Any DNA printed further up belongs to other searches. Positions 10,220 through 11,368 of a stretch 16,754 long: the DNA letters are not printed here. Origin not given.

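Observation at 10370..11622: Low-GC two-gene cassette: TIR/NDT-like enzyme domain protein + small hydrophobic-tailed protein, candidate undescribed defence/signalling module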

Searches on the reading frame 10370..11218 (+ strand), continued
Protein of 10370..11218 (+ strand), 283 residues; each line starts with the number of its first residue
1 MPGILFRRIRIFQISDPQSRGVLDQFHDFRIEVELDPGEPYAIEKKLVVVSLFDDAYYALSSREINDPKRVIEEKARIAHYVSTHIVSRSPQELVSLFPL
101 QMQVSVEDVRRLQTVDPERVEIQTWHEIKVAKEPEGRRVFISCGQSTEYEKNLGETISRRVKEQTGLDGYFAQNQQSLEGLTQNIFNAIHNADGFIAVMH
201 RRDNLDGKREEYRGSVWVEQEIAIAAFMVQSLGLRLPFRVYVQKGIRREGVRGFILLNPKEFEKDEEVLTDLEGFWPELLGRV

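Call 64: search_protein_families(library=padloc, alignment_id=A5, max_evalue=0.1)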
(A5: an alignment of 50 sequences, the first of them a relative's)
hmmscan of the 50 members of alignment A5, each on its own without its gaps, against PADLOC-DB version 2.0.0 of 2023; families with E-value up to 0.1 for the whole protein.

A. member 1, P0065 (416 aa): 1 family
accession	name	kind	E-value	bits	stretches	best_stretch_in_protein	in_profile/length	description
PDLC00582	JetC3|JetC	-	0.0025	13.6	1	127-217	1039-1133/1472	DUF3584 domain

B. families by the number of members that match (of 50 scanned): 11 families
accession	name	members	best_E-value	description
PDLC00582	JetC3|JetC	1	0.0025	DUF3584 domain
PDLC03522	REase_II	1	0.0048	Type II restriction enzyme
PDLC01830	CARF2--CARF_HEPN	1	0.0081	-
PDLC03859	LmuB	1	0.0089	-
PDLC04477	PDC-M16B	1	0.011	-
PDLC04604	PDC-M37A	1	0.02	-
PDLC02730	PbeC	1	0.026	PbeC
PDLC04317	PDC-M02B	1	0.031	-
PDLC04564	PDC-M29B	1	0.041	-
PDLC04639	PDC-M41B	1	0.062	-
PDLC04569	PDC-M30B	1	0.064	-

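Call 65: search_protein_families(library=pfam, alignment_id=A5, max_evalue=0.1)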
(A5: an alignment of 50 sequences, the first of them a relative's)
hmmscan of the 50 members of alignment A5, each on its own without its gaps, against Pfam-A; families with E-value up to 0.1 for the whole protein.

A. member 1, P0065 (416 aa): 0 families

B. families by the number of members that match (of 50 scanned): 20 families
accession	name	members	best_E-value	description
PF22283.2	DUF6960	2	0.027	Family of unknown function (DUF6960)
PF02194.20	PXA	2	0.046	PXA domain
PF06243.16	PaaB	1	0.0021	Phenylacetic acid degradation B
PF07505.17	DUF5131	1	0.0059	Protein of unknown function (DUF5131)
PF03776.19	MinE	1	0.0075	Septum formation topological specificity factor MinE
PF03980.19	Nnf1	1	0.015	Nnf1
PF18552.7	PheRS_DBD1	1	0.017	PheRS DNA binding domain 1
PF24622.1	TMP_4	1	0.026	Tape measure protein domain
PF16922.11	SLD5_C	1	0.035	DNA replication complex GINS protein SLD5 C-terminus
PF11097.13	DUF2883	1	0.04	Protein of unknown function (DUF2883)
PF19121.6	DUF5805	1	0.047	Family of unknown function (DUF5805)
PF13454.12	NAD_binding_9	1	0.047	FAD-NAD(P)-binding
PF06705.16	SF-assemblin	1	0.048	SF-assemblin/beta giardin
PF11625.14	DUF3253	1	0.052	Protein of unknown function (DUF3253)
PF12112.13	DUF3579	1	0.061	Protein of unknown function (DUF3579)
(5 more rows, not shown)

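Call 70: search_protein_families(library=pfam, alignment_id=A6, max_evalue=0.00001)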
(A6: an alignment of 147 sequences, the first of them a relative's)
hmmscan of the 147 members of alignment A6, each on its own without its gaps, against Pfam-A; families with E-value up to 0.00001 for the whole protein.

A. member 1, L005:4820-5305:- (162 aa): 0 families

B. families by the number of members that match (of 147 scanned): 120 families (the first 25 are shown)
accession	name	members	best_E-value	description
PF04471.18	Mrr_cat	4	2.8e-24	Restriction endonuclease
PF13560.12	HTH_31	3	9.9e-13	Helix-turn-helix domain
PF00805.28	Pentapeptide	2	5.9e-40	Pentapeptide repeats (8 copies)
PF13676.11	TIR_2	2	1.3e-22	TIR domain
PF13599.13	Pentapeptide_4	2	1.9e-18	Pentapeptide repeat region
PF06114.19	Peptidase_M78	2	5.7e-17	IrrE N-terminal-like domain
PF00903.31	Glyoxalase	2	6e-16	Glyoxalase/Bleomycin resistance protein/Dioxygenase superfamily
PF13576.12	Pentapeptide_3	2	4.3e-15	Pentapeptide repeats (9 copies)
PF01381.28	HTH_3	2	2e-13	Helix-turn-helix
PF01582.25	TIR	2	1.2e-11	TIR domain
PF13243.12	SQHop_cyclase_C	1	2e-137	Squalene-hopene cyclase C-terminal domain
PF06100.17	MCRA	1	1.2e-101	MCRA family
PF05559.16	DUF763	1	4.8e-101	Protein of unknown function (DUF763)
PF13249.12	SQHop_cyclase_N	1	1.6e-95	Squalene-hopene cyclase N-terminal domain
PF00290.26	Trp_syntA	1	2.6e-85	Tryptophan synthase alpha chain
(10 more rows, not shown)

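Call 71: search_protein_families(library=padloc, alignment_id=A6, max_evalue=0.00001)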
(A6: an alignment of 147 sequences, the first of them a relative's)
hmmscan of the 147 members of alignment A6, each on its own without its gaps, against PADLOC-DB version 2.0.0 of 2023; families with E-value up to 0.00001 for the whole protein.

A. member 1, L005:4820-5305:- (162 aa): 0 families

B. families by the number of members that match (of 147 scanned): 88 families (the first 25 are shown)
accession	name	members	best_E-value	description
PDLC03948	RmrA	3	2.7e-61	-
PDLC03951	RmrA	2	9e-63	-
PDLC03952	RmrA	2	1.7e-60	-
PDLC03947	RmrA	2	4.8e-60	-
PDLC03954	RmrA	2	1.4e-52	-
PDLC05062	PDC-S66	2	1.6e-12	-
PDLC02012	SAVED5--SAVED_TIR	2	5.9e-12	-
PDLC02421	Aga_TIR-PNTD1-PNTD2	2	2e-08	Class I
PDLC04142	capH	2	1.2e-07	capH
PDLC03943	RmrA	1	8.5e-71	-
PDLC02223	STK_OB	1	1.6e-66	-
PDLC03949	RmrA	1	8.1e-64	-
PDLC03944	RmrA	1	1.7e-63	-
PDLC04516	PDC-M21B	1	4.5e-61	-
PDLC00694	Effector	1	1e-60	2TM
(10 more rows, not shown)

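Call 72: find_encoding_contigs(protein=P0041, flank=6000, max_places=2)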
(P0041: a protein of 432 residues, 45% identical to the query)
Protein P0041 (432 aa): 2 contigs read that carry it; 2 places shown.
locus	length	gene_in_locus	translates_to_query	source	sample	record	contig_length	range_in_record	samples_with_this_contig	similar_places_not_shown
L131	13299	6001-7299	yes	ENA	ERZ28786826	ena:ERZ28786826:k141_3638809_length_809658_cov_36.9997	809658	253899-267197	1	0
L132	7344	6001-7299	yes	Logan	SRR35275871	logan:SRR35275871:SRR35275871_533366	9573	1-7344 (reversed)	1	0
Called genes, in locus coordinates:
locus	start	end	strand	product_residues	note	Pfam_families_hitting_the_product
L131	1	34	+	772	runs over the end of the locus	PF01326:PPDK_N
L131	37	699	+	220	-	PF01712:dNK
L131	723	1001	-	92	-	PF04232:SpoVS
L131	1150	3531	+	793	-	PF00488:MutS_V, PF20297:MSSS (weak), PF01713:Smr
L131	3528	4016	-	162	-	-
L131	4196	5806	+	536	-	PF01039:Carboxyl_trans, PF03255:ACCA (weak)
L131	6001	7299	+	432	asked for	-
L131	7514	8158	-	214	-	PF07336:ABATE, PF11706:zf-CGNR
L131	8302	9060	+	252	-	-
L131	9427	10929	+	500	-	PF00289:Biotin_carb_N, PF02786:CPSase_L_D2, PF02222:ATP-grasp, PF07478:Dala_Dala_lig_C, PF02785:Biotin_carb_C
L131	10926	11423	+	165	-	PF21139:BT_MCC_alpha (weak), PF00364:Biotin_lipoyl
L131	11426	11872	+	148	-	PF19315:MC_hydratase, PF01575:MaoC_dehydratas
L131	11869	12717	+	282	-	PF03328:HpcH_HpaI, PF15617:C-C_Bond_Lyase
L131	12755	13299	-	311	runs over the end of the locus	PF14257:DUF4349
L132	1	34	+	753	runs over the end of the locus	?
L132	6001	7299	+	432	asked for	-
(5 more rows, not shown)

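Call 73: find_encoding_contigs(protein=P0044, flank=6000, max_places=2)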
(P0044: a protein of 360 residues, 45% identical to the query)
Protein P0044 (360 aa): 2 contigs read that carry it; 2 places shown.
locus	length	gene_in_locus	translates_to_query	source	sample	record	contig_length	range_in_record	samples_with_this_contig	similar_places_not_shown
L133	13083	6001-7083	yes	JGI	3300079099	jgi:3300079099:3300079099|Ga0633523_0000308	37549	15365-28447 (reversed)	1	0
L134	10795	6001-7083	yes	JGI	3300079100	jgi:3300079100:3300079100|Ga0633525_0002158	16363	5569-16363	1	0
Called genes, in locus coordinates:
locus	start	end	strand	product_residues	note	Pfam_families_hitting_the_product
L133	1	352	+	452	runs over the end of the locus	PF02086:MethyltransfD12 (faint)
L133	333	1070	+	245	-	PF02195:ParB_N (weak)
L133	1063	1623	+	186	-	PF06056:Terminase_5 (weak)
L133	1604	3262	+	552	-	PF05876:GpA_ATPase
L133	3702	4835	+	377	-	PF14175:YaaC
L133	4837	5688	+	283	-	PF16872:putAbiC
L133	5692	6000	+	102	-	-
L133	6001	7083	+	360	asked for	-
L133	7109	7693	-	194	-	PF00589:Phage_integrase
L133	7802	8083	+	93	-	-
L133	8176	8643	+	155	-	-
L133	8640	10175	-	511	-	PF12161:HsdM_N (weak), PF02384:N6_Mtase, PF01170:UPF0020 (weak), PF07669:Eco57I (weak)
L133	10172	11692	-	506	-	PF01420:Methylase_S (faint)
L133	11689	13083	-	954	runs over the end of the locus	PF00270:DEAD, PF04851:ResIII, PF18766:SWI2_SNF2, PF00271:Helicase_C (weak), PF08463:EcoEI_R_C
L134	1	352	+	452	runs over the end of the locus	PF02086:MethyltransfD12 (faint)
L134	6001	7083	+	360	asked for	-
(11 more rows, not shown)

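Call 81: search_protein_families(library=phrogs, proteins=[window:10370-11218:+, P0044, P0041], max_evalue=0.1)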
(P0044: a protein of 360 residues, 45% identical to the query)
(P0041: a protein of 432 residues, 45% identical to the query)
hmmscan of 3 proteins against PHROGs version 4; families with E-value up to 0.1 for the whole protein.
window:10370-11218:+ (283 aa): 0 families

P0044 (360 aa): 0 families

P0041 (432 aa): 0 families

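Call 82: search_dna_similar(query=window:10370-11218:+, collection=plasmids, mode=protein, max_evalue=0.001, max_rows=15)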
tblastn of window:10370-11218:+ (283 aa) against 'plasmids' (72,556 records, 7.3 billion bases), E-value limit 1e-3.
No match.

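Call 86: search_dna_similar(query=window:10370-11218:+, collection=phages, mode=protein, max_evalue=0.001, max_rows=10)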
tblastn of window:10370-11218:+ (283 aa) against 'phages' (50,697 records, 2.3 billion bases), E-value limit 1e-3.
No match.

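Call 99: find_encoding_contigs(protein=P0092, flank=7000, max_places=2)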
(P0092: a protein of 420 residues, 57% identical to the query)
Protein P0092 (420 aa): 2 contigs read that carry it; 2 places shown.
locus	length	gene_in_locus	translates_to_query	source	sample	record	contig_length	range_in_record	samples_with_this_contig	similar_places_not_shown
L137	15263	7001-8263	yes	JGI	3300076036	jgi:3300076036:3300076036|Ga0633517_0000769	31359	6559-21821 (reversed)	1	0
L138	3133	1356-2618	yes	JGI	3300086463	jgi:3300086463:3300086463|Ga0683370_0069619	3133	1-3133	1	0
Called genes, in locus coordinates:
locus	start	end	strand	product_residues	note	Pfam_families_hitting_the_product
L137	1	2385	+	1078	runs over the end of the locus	PF13289:SIR2_2, PF25199:nSTAND_NTPase5, PF14559:TPR_19 (faint), PF12895:ANAPC3 (weak)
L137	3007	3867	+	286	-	PF01068:DNA_ligase_A_M, PF04679:DNA_ligase_A_C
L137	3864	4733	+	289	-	PF21686:LigD_Prim-Pol, PF01896:DNA_primase_S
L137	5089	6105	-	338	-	-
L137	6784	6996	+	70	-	-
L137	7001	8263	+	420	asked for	-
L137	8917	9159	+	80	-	-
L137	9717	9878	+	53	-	-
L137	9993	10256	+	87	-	PF04191:PEMT, PF06966:DUF1295 (weak)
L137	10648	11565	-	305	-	PF21751:DACNV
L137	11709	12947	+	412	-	-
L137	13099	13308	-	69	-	-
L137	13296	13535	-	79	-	-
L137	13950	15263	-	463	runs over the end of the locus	PF07394:DUF1501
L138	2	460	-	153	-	?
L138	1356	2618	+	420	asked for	-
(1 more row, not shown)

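Call 100: find_encoding_contigs(protein=P0093, flank=7000, max_places=2)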
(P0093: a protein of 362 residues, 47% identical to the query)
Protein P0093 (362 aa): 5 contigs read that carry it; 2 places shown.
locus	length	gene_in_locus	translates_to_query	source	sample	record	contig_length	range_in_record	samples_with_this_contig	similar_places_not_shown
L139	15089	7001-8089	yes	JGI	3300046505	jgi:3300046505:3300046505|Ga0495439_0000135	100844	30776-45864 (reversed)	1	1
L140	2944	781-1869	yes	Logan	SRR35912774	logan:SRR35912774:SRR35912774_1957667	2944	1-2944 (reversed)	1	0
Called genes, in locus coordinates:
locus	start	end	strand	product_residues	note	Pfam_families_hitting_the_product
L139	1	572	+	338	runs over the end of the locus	PF01208:URO-D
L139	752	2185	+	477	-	PF17651:Raco_middle, PF14574:RACo_C_ter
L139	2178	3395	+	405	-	PF00512:HisKA, PF02518:HATPase_c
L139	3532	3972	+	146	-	PF09719:C_GCAxxG_C_C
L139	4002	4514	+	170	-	-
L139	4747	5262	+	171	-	PF01814:Hemerythrin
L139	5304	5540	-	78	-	-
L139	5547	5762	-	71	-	PF07927:HicA_toxin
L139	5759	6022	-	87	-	PF15919:HicB_lk_antitox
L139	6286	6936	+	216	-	PF18753:Nmad2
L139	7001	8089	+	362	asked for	-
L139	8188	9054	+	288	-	PF18928:DUF5677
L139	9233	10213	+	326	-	-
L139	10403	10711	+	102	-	-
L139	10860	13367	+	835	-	PF19864:Radical_SAM_N2, PF04055:Radical_SAM, PF10105:DUF2344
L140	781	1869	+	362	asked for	-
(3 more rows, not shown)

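Call 101: find_encoding_contigs(protein=P0109, flank=7000, max_places=3)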
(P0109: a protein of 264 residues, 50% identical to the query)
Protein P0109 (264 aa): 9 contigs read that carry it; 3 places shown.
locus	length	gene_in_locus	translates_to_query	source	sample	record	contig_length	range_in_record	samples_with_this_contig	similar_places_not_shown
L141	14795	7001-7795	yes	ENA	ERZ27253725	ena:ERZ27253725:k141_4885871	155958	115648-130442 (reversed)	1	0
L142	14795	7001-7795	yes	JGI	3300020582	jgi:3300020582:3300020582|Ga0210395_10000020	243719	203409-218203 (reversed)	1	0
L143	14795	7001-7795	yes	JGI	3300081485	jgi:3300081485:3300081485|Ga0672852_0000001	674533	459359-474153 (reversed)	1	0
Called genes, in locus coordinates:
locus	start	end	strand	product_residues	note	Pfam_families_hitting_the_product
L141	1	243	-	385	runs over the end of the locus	PF07238:PilZ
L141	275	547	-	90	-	-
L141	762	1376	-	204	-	PF07589:PEP_exosort_dom (weak)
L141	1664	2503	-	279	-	-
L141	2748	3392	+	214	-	PF12840:HTH_20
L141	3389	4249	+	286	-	PF10604:Polyketide_cyc2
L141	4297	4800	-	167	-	PF00027:cNMP_binding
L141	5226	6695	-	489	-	PF04185:Phosphoesterase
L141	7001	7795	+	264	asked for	-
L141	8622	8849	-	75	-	-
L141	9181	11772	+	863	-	-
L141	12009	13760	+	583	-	PF07719:TPR_2 (faint), PF13432:TPR_16, PF14559:TPR_19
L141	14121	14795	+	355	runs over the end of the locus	PF13506:Glyco_transf_21, PF13641:Glyco_tranf_2_3, PF00535:Glycos_transf_2, PF10111:Glyco_tranf_2_2 (weak)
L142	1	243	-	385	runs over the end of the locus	PF07238:PilZ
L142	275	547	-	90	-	-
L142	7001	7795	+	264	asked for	-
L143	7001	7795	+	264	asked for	-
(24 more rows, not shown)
